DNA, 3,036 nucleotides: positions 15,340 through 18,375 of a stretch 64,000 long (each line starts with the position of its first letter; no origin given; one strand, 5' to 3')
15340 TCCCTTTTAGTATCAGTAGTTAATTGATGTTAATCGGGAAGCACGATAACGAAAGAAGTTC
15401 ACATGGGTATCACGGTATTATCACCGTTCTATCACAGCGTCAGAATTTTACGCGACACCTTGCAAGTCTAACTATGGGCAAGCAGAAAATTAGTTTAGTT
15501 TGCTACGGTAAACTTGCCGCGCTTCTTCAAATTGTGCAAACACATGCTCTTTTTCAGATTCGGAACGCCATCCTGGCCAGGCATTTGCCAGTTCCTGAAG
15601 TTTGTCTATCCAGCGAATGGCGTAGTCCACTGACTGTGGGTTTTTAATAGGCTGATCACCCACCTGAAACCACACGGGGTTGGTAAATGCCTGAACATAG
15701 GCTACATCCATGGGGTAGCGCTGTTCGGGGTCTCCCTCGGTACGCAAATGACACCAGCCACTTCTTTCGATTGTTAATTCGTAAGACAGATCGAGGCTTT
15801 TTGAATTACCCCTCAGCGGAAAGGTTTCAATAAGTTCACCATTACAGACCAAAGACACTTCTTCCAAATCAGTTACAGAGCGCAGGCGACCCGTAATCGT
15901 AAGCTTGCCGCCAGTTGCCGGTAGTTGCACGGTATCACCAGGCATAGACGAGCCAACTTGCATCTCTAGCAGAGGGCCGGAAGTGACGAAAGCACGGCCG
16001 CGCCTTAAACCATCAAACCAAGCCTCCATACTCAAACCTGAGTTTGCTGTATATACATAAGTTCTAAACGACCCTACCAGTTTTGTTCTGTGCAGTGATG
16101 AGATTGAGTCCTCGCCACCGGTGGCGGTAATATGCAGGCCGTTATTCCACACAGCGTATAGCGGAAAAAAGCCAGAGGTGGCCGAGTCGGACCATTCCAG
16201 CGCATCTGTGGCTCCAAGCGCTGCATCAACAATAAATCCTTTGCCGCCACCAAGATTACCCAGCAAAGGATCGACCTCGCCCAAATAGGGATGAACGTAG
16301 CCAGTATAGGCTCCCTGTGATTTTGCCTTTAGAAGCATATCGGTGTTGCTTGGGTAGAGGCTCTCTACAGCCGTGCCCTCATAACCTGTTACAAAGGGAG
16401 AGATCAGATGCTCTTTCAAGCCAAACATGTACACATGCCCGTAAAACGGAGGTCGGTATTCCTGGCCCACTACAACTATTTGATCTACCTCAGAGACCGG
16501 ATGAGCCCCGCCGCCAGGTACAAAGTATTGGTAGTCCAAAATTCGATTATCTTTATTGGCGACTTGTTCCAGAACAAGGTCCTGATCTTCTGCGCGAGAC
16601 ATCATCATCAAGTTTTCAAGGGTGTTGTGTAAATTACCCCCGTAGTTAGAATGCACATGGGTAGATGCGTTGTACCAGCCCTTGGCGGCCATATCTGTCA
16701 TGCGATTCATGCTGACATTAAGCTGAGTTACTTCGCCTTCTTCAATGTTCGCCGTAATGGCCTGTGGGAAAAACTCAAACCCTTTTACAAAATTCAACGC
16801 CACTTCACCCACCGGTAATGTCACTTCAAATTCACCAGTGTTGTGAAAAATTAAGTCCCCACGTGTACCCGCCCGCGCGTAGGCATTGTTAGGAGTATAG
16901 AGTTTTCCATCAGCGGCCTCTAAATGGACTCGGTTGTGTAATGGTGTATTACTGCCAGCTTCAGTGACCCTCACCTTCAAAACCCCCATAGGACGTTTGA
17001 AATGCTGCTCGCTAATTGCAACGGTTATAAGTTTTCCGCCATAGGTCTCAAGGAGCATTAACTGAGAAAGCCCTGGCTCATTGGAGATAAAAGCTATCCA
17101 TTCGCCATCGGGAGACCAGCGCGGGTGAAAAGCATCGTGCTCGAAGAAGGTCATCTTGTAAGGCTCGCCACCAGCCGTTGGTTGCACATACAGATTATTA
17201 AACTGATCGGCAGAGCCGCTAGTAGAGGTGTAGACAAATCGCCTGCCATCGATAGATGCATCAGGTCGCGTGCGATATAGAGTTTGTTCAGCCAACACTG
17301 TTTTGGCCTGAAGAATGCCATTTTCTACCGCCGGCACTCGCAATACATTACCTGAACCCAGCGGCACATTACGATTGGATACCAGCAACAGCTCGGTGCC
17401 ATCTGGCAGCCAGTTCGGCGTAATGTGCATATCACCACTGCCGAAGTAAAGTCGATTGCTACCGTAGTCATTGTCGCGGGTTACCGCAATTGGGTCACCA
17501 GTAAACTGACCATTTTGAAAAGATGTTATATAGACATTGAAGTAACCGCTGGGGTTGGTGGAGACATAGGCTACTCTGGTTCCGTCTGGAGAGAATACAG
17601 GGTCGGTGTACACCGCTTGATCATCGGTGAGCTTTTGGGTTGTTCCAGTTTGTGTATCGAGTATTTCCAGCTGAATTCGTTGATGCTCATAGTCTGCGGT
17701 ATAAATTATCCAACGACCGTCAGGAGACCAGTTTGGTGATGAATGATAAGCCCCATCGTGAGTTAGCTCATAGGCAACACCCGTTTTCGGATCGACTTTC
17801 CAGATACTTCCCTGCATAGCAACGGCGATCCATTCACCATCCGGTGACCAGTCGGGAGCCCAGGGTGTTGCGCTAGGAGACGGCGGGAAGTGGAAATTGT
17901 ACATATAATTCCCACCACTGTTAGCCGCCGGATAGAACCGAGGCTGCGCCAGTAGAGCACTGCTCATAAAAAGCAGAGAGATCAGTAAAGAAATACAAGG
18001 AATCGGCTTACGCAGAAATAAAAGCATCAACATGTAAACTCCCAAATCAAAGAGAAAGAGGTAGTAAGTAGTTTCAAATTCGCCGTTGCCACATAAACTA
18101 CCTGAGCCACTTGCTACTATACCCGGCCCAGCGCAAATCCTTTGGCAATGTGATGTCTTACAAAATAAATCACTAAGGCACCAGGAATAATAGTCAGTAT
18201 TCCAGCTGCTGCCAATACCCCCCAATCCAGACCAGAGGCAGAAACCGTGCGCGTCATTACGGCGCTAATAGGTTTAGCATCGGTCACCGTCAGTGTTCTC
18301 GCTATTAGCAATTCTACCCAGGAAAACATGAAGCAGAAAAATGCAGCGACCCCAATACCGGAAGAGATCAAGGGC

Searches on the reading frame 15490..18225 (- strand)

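Call 22: search_protein_families(library=pfam, proteins=[window:15490-18225:-], max_evalue=0.001)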
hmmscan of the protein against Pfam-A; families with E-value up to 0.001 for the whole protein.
window:15490-18225:- (911 aa): 3 families
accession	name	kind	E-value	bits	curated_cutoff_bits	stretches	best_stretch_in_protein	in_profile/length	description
PF07676.18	PD40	-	4.9e-25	87.3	20.9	2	358-385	4-32/38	WD40-like Beta Propeller Repeat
PF00930.27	DPPIV_N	-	8.8e-10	38.3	22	0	185-262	24-89/354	Dipeptidyl peptidase IV (DPP IV) N-terminal region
PF25174.1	Beta-prop_THOC3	-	0.00017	21.1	305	0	141-222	73-190/272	THOC3 beta-propeller domain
